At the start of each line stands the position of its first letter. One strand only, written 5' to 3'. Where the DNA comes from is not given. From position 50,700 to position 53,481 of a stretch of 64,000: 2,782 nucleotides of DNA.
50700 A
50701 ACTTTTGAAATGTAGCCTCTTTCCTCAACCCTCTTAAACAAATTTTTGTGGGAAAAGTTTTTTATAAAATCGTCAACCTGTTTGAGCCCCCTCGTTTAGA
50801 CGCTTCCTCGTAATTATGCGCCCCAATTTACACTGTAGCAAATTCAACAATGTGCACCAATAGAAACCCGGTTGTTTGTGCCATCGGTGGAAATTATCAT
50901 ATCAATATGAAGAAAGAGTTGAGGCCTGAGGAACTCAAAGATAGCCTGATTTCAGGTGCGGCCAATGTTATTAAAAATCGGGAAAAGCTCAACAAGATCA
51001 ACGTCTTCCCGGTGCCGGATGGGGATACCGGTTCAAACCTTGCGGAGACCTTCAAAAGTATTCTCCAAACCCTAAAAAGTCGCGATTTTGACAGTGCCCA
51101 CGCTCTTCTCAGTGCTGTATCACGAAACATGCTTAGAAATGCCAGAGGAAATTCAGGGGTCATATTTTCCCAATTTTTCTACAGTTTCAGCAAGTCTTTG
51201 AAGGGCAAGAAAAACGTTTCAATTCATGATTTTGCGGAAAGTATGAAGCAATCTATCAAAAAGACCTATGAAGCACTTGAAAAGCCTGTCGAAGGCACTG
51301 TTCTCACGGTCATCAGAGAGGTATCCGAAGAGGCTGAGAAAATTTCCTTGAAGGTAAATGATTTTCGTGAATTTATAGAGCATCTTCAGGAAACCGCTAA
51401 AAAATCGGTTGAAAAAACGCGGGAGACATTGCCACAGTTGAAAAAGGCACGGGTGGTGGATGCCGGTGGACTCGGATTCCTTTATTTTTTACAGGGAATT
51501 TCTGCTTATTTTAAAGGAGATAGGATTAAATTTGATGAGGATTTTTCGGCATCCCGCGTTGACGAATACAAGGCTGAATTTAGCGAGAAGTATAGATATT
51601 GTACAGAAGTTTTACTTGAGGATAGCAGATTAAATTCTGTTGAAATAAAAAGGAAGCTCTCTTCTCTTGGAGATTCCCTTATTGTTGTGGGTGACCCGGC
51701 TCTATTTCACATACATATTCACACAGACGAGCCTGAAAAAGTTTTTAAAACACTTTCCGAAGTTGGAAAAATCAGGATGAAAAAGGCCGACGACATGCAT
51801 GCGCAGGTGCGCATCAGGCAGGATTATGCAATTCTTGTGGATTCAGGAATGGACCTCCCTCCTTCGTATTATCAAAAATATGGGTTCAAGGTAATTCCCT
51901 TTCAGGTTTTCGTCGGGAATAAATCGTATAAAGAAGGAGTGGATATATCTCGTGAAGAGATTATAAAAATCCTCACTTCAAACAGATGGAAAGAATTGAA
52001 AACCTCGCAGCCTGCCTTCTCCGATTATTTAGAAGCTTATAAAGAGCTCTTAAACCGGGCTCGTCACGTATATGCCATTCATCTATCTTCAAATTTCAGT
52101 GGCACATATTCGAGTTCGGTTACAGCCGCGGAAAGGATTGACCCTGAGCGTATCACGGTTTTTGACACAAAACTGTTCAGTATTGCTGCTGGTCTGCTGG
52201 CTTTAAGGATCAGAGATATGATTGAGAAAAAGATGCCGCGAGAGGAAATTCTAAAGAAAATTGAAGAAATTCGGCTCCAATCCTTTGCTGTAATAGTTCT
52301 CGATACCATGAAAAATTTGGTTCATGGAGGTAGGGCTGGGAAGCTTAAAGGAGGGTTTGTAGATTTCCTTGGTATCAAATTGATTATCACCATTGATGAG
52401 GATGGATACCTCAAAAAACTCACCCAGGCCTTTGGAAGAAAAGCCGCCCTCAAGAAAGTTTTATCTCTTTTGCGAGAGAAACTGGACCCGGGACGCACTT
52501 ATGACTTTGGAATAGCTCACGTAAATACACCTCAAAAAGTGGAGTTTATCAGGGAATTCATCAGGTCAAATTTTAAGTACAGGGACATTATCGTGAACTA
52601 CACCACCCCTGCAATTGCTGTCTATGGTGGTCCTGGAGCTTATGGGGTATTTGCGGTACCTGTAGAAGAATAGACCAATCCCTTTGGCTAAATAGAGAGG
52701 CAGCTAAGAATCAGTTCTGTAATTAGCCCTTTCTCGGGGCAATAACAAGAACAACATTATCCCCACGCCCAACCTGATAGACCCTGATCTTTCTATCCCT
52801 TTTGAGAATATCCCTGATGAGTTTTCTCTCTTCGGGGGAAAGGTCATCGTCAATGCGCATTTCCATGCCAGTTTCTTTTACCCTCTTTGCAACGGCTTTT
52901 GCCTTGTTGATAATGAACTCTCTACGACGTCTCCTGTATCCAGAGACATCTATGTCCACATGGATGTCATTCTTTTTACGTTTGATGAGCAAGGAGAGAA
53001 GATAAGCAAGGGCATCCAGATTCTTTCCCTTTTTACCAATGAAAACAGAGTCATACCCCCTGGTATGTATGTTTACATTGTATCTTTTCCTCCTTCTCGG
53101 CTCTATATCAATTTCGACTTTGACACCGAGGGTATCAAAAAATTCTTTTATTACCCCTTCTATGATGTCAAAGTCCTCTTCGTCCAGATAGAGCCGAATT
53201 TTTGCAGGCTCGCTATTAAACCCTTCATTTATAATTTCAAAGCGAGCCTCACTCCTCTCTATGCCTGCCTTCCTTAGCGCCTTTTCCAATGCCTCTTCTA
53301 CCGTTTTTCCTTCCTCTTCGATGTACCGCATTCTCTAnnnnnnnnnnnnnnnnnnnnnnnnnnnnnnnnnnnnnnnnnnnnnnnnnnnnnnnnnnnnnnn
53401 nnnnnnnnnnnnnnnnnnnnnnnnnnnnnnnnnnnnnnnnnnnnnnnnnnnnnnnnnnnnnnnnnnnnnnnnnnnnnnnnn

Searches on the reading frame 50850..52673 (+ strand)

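Call 59: search_protein_families(library=pfam, proteins=[window:50850-52673:+], max_evalue=0.00001)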
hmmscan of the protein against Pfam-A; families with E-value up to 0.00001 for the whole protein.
window:50850-52673:+ (607 aa): 3 families
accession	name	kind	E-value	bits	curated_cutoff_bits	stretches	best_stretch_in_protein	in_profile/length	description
PF02645.21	DegV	-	6.3e-65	219.7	27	1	327-604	3-279/280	Uncharacterised protein, DegV family COG1307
PF02734.22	Dak2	-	2e-43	148.7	27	1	54-218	1-173/174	DAK2 domain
PF21645.3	FakA-like_M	-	3.4e-20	72.1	24.9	1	247-321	1-78/80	Fatty acid kinase subunit A-like, middle domain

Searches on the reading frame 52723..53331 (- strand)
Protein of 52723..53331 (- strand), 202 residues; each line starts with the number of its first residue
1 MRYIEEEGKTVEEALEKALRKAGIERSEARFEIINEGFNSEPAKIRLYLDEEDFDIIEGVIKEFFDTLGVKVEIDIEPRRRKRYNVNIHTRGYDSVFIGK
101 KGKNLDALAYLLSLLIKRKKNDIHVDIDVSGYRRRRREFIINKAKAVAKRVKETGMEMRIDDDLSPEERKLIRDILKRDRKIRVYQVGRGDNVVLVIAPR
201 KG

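Call 76: search_protein_families(library=pfam, proteins=[window:52723-53331:-], max_evalue=0.0001)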
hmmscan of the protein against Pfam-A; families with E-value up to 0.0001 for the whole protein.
window:52723-53331:- (202 aa): 3 families
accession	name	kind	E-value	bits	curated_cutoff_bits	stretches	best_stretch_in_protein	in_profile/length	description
PF14804.11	Jag_N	-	1.4e-09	38.6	25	1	7-48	2-49/50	Jag N-terminus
PF13083.13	KH_KhpA-B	-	3.3e-08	33.8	32.1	1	55-127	2-73/73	KhpA/KhpB, KH domain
PF01424.28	R3H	-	6.4e-06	26.5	26.8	1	139-198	2-59/60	R3H domain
